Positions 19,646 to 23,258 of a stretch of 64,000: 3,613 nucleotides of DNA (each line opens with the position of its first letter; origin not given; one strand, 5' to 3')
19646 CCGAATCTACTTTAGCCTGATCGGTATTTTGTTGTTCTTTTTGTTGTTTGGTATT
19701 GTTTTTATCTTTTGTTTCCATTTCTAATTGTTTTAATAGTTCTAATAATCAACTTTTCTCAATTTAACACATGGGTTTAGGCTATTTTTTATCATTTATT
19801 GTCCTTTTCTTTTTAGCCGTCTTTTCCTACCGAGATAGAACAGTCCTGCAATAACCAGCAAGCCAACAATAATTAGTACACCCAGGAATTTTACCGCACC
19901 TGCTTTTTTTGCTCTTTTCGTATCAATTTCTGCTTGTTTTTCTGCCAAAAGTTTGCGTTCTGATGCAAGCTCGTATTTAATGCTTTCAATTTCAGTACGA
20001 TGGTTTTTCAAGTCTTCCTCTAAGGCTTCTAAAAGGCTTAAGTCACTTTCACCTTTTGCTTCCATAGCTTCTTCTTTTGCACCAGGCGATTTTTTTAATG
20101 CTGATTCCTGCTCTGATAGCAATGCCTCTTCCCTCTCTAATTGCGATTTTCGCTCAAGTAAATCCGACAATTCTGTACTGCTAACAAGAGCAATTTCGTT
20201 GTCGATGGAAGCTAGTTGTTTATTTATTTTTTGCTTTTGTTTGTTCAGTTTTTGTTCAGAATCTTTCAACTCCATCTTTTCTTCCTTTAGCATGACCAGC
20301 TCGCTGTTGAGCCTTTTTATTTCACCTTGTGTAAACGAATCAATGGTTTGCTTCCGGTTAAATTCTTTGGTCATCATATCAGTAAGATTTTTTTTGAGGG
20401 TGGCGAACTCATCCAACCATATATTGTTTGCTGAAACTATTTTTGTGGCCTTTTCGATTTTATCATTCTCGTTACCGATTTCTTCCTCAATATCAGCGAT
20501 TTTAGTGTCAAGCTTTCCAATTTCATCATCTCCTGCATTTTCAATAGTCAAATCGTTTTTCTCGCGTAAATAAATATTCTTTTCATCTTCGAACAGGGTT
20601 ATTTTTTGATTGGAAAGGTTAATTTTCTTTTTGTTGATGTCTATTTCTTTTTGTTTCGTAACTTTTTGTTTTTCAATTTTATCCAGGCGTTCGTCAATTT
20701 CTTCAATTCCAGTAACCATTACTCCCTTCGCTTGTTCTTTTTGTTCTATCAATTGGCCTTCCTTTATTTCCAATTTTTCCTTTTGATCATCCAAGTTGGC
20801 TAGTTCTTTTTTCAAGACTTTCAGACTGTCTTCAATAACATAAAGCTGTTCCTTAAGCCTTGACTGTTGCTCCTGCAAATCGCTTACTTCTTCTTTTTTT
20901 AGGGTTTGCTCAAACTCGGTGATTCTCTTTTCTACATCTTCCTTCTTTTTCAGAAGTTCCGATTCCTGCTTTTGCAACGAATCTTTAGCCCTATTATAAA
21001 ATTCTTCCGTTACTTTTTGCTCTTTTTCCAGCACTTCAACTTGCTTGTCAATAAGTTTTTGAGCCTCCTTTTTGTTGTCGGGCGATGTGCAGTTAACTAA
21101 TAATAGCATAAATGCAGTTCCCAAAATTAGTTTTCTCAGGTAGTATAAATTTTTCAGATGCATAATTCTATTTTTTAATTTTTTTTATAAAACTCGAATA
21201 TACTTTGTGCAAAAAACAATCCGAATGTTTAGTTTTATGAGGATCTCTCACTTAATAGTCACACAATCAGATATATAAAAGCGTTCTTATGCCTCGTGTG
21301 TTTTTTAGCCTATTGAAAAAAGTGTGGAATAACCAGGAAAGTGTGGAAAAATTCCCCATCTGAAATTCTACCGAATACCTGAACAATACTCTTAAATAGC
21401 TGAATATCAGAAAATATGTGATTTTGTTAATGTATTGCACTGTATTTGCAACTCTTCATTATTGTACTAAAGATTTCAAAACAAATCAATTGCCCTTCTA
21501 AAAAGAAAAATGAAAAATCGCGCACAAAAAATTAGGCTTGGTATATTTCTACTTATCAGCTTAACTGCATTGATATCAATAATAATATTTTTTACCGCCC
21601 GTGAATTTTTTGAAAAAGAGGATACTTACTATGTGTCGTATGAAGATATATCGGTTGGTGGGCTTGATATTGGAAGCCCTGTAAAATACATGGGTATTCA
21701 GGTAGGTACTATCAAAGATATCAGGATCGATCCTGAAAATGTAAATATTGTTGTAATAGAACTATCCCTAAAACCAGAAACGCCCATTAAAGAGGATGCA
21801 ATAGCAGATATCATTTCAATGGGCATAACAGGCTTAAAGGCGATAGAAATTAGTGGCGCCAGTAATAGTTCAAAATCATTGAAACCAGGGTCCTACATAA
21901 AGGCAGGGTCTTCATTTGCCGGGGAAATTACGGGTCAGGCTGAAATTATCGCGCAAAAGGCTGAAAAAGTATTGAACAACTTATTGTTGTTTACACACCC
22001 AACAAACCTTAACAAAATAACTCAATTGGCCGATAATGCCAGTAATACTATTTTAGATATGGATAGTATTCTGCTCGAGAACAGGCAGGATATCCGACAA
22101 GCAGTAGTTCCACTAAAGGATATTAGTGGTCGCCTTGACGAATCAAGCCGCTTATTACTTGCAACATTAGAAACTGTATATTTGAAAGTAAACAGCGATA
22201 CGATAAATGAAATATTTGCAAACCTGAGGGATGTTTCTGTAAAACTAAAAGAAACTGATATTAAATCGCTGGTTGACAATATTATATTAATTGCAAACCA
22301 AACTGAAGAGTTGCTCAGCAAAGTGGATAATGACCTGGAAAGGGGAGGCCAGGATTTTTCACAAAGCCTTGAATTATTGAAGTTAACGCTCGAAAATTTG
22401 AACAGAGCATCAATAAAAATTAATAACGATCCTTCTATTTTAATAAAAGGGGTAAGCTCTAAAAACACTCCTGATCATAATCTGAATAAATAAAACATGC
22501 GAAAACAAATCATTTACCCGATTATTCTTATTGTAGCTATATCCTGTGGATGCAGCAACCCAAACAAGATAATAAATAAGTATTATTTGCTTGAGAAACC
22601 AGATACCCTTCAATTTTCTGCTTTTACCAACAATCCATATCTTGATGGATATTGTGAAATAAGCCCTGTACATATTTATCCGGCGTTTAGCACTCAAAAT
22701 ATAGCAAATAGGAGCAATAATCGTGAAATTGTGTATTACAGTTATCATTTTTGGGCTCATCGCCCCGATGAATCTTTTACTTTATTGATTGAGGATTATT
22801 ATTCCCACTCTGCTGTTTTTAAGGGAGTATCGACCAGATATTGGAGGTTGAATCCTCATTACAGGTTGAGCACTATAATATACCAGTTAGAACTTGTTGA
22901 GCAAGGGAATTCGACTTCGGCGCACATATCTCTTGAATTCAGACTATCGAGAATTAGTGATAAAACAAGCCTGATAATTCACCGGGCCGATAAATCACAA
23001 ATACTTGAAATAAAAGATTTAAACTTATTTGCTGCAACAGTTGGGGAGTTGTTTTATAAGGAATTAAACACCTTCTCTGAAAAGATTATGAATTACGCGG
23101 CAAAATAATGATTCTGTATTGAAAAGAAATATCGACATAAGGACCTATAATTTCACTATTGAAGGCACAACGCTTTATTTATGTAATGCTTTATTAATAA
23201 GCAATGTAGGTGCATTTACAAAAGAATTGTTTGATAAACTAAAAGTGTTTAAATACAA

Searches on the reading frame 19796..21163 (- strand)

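Call 9: search_protein_families(library=pfam, proteins=[window:19796-21163:-])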
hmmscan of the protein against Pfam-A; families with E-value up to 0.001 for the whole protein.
window:19796-21163:- (455 aa): 0 families

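Call 43: search_protein_families(library=pfam, max_evalue=0.01, proteins=[window:19796-21163:-])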
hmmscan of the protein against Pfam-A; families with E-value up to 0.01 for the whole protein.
window:19796-21163:- (455 aa): 0 families

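Call 53: search_protein_families(library=ncbifam, max_evalue=0.001, proteins=[window:19796-21163:-])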
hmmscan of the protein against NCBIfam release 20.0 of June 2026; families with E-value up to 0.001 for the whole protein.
window:19796-21163:- (455 aa): 1 family
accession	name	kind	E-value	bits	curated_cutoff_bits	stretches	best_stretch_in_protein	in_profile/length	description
TIGR02168.1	SMC_prok_B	equivalog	0.00044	18.1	567.35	1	104-420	185-493/1181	chromosome segregation protein SMC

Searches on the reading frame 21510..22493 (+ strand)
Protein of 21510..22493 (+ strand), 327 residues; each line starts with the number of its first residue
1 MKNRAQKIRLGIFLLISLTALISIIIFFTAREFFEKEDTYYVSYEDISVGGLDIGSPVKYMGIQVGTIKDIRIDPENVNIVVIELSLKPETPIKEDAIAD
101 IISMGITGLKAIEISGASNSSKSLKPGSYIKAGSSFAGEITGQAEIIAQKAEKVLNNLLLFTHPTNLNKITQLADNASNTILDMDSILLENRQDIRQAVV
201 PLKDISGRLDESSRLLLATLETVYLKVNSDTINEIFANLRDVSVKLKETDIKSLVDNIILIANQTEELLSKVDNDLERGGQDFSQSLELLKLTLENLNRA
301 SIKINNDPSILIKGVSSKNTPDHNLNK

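Call 9: search_protein_families(library=pfam, proteins=[window:21510-22493:+])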
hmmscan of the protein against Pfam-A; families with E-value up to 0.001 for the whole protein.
window:21510-22493:+ (327 aa): 1 family
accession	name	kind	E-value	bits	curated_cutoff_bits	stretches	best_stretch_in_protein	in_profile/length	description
PF02470.25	MlaD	-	4.5e-15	56.1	25.1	1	40-115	3-79/81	MlaD protein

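Call 10: find_encoding_contigs(protein=window:21510-22493:+, flank=10000, max_places=10)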
Protein window:21510-22493:+ (327 aa): 1 contig read that carries it; 1 place shown.
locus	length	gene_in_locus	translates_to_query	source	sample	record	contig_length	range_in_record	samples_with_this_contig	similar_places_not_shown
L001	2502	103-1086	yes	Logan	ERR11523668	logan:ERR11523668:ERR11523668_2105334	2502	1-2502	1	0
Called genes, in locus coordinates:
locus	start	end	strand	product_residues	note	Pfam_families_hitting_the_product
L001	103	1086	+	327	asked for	PF02470:MlaD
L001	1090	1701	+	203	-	PF03886:ABC_trans_aux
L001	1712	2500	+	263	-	?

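Call 12: list_cluster_members(proteins=[window:21510-22493:+, window:10212-11579:+, window:11603-13558:+, window:56256-58604:-, window:23119-24234:+])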
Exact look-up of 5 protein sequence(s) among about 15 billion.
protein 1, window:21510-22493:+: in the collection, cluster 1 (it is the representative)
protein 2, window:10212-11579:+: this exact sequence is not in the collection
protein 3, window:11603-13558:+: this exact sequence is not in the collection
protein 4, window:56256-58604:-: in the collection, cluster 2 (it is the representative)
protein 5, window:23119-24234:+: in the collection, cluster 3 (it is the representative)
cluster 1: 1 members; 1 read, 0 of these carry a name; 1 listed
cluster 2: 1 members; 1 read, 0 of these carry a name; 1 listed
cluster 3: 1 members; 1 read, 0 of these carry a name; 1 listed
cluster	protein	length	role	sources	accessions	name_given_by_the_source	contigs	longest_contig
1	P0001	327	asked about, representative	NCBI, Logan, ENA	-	-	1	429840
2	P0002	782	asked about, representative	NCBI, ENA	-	-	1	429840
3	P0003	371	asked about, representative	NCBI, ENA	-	-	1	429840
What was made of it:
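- Tried and rejected: Exact-protein look-up returned only a 2.5-kb Logan contig, although a 429,840-bp record exists (calls 10, 12).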

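Call 35: find_related_loci(query=window:21510-22493:+, collection=metagenome_contigs, flank=4000)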
Query window:21510-22493:+ (327 aa) in metagenome_contigs; peptide patterns used: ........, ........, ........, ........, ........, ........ (x = any residue, [..] = any of these).
179 stretches matched a pattern; 2 encode a relative of the query (tblastn E <= 1e-3); 2 distinct loci.
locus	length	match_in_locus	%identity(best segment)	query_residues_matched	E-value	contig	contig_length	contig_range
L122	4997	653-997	34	10-124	9e-21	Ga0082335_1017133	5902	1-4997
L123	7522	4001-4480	32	14-157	3e-9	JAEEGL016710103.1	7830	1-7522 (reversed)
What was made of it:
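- Tried and rejected: It gave only two distant loci (call 35).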

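Call 36: find_homologous_proteins(query=window:21510-22493:+, max_evalue=1e-20)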
Query window:21510-22493:+ (327 aa): 685 proteins with E <= 1e-20 among 6389 candidates; the best 120 are listed.
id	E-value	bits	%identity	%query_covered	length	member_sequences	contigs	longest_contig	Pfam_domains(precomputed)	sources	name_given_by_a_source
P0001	7.5e-198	674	100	100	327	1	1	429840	PF02470.26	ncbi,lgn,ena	-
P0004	2.1e-148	512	74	99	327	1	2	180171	PF02470.26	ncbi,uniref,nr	ncbi:MlaD family protein [Carboxylicivirga marina]|uniref:MCE family protein n=1 Tax=Carboxylicivirg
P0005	4.1e-143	494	71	99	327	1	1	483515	PF02470.26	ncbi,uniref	ncbi:MlaD family protein [Carboxylicivirga sp. RSCT41]|uniref:MlaD family protein n=1 Tax=Carboxylic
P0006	9.4e-143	493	71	100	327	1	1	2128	PF02470.26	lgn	-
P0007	2.9e-142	491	72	99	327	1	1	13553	PF02470.26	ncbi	-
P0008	4.7e-141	487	70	100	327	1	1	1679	PF02470.26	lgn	-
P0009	3.1e-138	478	69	99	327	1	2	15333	PF02470.26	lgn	-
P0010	1.4e-137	476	69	99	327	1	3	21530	PF02470.26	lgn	-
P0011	5.6e-137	474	68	99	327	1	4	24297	PF02470.26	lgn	-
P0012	1.9e-135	469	67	100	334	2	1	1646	PF02470.26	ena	-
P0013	1.4e-134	466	68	100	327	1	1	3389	PF02470.26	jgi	jgi:phospholipid/cholesterol/gamma-HCH transport system substrate-binding protein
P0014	3.2e-134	465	66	100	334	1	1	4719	PF02470.26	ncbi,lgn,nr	ncbi:MAG: MCE family protein [Bacteroidales bacterium]|nr:MCE family protein [Bacteroidales bacteriu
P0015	6.8e-134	464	67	100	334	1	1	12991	PF02470.26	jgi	jgi:phospholipid/cholesterol/gamma-HCH transport system substrate-binding protein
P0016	6.9e-134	464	66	100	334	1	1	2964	PF02470.26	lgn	-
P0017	3.6e-133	461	66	100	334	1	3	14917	PF02470.26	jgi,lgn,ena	-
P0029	6.4e-128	444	63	100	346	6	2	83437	PF02470.26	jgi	-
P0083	5.1e-99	349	52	98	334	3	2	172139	PF02470.26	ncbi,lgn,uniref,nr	ncbi:MlaD family protein [Thermophagus xiamenensis]|uniref:ABC-type transporter Mla maintaining oute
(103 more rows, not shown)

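Call 37: find_encoding_contigs(protein=P0004, flank=10000, max_places=1)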
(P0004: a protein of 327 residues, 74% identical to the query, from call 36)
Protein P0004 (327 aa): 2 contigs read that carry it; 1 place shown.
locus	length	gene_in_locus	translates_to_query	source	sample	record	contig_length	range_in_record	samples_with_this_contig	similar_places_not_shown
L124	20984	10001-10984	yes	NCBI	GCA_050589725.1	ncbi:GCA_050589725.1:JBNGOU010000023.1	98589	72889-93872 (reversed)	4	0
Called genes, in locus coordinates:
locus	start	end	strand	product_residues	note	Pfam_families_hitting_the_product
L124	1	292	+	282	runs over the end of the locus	-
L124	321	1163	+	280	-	-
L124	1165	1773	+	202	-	PF00005:ABC_tran, PF13304:AAA_21 (weak)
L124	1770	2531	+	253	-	-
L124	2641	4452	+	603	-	PF04191:PEMT, PF01790:LGT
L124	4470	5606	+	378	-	PF00278:Orn_DAP_Arg_deC, PF01168:Ala_racemase_N (weak), PF02784:Orn_Arg_deC_N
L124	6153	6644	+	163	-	PF12680:SnoaL_2, PF14534:DUF4440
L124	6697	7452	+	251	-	-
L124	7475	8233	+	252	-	-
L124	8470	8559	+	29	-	-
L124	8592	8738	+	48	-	PF00582:Usp (weak)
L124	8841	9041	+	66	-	PF00582:Usp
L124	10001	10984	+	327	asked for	PF02470:MlaD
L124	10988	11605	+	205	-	PF03886:ABC_trans_aux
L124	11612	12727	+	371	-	PF01740:STAS, PF13466:STAS_2 (weak), PF02405:MlaE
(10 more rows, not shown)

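Call 38: find_encoding_contigs(protein=P0005, flank=10000, max_places=1)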
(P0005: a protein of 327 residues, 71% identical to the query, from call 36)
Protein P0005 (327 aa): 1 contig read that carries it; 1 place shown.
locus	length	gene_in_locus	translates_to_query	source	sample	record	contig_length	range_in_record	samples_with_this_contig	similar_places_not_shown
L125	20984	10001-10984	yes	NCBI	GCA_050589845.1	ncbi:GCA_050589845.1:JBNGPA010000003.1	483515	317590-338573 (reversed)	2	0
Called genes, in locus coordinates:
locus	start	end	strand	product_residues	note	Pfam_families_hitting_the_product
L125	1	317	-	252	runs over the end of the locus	PF00149:Metallophos, PF12850:Metallophos_2 (faint)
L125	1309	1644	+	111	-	PF21983:NikA-like, PF05713:MobC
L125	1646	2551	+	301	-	PF03432:Relaxase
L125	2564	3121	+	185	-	-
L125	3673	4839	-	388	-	PF00999:Na_H_Exchanger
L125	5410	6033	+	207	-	PF02517:Rce1-like (weak)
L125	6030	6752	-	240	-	PF19845:DUF6320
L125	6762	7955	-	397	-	-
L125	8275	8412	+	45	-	-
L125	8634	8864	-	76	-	-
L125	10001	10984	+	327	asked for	PF02470:MlaD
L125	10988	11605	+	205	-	PF03886:ABC_trans_aux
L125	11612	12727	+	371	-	PF01740:STAS, PF02405:MlaE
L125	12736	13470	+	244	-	PF02463:SMC_N (weak), PF00005:ABC_tran, PF13304:AAA_21 (faint)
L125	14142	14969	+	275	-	PF00512:HisKA, PF02518:HATPase_c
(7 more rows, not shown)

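Call 39: find_encoding_contigs(protein=P0029, flank=10000, max_places=1)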
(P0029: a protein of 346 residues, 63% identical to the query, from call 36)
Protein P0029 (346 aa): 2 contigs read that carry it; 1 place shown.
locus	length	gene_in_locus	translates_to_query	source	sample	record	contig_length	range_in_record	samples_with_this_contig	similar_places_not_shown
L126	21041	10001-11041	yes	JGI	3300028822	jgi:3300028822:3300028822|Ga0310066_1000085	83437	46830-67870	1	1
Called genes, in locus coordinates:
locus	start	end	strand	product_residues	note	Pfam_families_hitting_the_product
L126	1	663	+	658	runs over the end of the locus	PF00144:Beta-lactamase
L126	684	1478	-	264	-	-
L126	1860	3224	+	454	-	-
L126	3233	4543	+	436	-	PF02169:LPP20 (weak)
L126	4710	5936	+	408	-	PF00144:Beta-lactamase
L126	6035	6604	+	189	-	PF04542:Sigma70_r2, PF08281:Sigma70_r4_2, PF04545:Sigma70_r4 (weak)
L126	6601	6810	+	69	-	-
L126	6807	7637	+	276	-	PF05552:MS_channel_1st_1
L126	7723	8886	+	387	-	PF00368:HMG-CoA_red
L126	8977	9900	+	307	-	-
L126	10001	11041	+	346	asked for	PF02470:MlaD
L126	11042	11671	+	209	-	PF03886:ABC_trans_aux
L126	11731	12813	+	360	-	PF01740:STAS (weak), PF02405:MlaE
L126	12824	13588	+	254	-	PF00005:ABC_tran, PF13304:AAA_21 (faint)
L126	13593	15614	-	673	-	PF02129:Peptidase_S15, PF00561:Abhydrolase_1, PF12146:Hydrolase_4 (weak), PF08530:PepX_C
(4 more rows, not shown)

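Call 40: find_encoding_contigs(protein=P0083, flank=10000, max_places=1)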
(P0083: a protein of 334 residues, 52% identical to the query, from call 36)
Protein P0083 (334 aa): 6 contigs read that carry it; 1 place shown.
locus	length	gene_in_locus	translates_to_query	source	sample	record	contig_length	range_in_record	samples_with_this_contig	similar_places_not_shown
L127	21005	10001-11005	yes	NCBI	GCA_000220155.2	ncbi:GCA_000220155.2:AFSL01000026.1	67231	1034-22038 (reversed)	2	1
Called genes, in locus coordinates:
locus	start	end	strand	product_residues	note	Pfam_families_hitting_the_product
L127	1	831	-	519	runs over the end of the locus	PF10150:RNase_E_G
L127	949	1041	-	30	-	-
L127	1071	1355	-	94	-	PF00216:Bac_DNA_binding, PF18291:HU-HIG, PF14908:HU-CCDC81_euk_1 (weak)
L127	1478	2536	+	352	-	PF00730:HhH-GPD, PF00633:HHH (weak), PF14815:NUDIX_4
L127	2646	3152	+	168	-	PF00436:SSB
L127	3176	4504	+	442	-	PF01595:CNNM, PF00571:CBS, PF03471:CorC_HlyC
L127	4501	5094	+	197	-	PF25593:GldD_lipo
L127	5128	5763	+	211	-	PF01648:ACPS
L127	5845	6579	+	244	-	PF01884:PcrB, PF00977:His_biosynth, PF04131:NanE (weak), PF01207:Dus (weak)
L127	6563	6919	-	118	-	PF02641:DUF190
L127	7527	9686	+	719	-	PF00009:GTP_EFTU, PF01926:MMR_HSR1 (weak), PF03144:GTP_EFTU_D2 (weak), PF22042:EF-G_D2, PF14492:EFG_III, PF03764:EFG_IV, PF00679:EFG_C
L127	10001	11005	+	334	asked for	PF02470:MlaD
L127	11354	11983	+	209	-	PF03886:ABC_trans_aux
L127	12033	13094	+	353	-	PF02405:MlaE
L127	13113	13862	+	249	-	PF00005:ABC_tran, PF13304:AAA_21 (faint)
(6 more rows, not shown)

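Call 62: find_encoding_contigs(protein=P0007, flank=6000, max_places=1)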
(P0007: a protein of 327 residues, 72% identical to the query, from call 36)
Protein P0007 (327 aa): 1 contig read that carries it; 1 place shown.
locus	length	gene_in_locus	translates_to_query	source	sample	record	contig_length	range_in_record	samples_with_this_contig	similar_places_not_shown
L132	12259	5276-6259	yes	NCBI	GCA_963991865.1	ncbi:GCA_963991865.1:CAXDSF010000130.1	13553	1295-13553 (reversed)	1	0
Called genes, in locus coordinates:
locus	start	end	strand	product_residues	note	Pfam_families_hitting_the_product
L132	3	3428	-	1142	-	?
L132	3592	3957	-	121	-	PF26622:DUF8199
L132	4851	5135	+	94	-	-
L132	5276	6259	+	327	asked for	PF02470:MlaD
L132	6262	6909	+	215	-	PF03886:ABC_trans_aux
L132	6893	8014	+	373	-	PF01740:STAS, PF02405:MlaE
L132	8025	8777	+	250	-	PF00005:ABC_tran, PF02463:SMC_N (weak), PF13304:AAA_21 (weak)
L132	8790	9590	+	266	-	-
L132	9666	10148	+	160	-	-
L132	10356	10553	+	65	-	-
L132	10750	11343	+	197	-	-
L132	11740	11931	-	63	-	-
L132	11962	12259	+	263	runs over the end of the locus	-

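Call 63: find_encoding_contigs(protein=P0011, flank=6000, max_places=2)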
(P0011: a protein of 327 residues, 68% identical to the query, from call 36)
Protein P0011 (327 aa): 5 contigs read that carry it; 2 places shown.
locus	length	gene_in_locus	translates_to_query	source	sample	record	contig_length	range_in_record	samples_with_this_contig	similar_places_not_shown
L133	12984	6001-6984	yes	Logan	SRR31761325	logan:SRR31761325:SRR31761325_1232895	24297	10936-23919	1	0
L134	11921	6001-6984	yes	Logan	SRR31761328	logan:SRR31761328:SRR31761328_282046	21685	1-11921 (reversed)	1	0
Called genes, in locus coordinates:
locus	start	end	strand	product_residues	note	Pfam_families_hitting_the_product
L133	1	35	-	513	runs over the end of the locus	-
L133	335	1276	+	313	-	PF00582:Usp, PF23256:CHX17_2nd (faint), PF00582:Usp (weak)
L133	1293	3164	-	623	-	PF00924:MS_channel_2nd, PF21082:MS_channel_3rd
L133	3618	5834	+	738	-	PF00324:AA_permease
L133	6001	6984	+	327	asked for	PF02470:MlaD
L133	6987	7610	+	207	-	PF03886:ABC_trans_aux (weak)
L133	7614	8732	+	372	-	PF01740:STAS, PF02405:MlaE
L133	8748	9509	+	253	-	PF00005:ABC_tran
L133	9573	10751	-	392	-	PF01757:Acyl_transf_3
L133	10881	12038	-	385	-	PF12833:HTH_18, PF00165:HTH_AraC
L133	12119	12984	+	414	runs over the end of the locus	?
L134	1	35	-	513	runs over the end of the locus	-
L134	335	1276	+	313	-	PF00582:Usp, PF23256:CHX17_2nd (faint), PF00582:Usp (weak)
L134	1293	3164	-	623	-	PF00924:MS_channel_2nd, PF21082:MS_channel_3rd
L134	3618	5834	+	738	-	PF00324:AA_permease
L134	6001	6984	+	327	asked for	PF02470:MlaD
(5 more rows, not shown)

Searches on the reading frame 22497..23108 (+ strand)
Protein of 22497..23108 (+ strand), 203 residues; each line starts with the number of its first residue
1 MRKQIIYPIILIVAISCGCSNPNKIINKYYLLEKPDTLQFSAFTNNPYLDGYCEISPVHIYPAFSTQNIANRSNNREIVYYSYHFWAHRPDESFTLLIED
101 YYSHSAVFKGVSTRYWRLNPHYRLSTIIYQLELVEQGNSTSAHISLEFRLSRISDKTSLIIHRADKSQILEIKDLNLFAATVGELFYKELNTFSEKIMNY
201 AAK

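Call 9: search_protein_families(library=pfam, proteins=[window:22497-23108:+])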
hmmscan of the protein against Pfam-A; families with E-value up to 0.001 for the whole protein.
window:22497-23108:+ (203 aa): 1 family
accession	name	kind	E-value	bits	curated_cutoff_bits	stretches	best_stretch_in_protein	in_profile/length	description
PF03886.18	ABC_trans_aux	-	1e-08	35.4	26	1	30-159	1-126/161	ABC-type transport auxiliary lipoprotein component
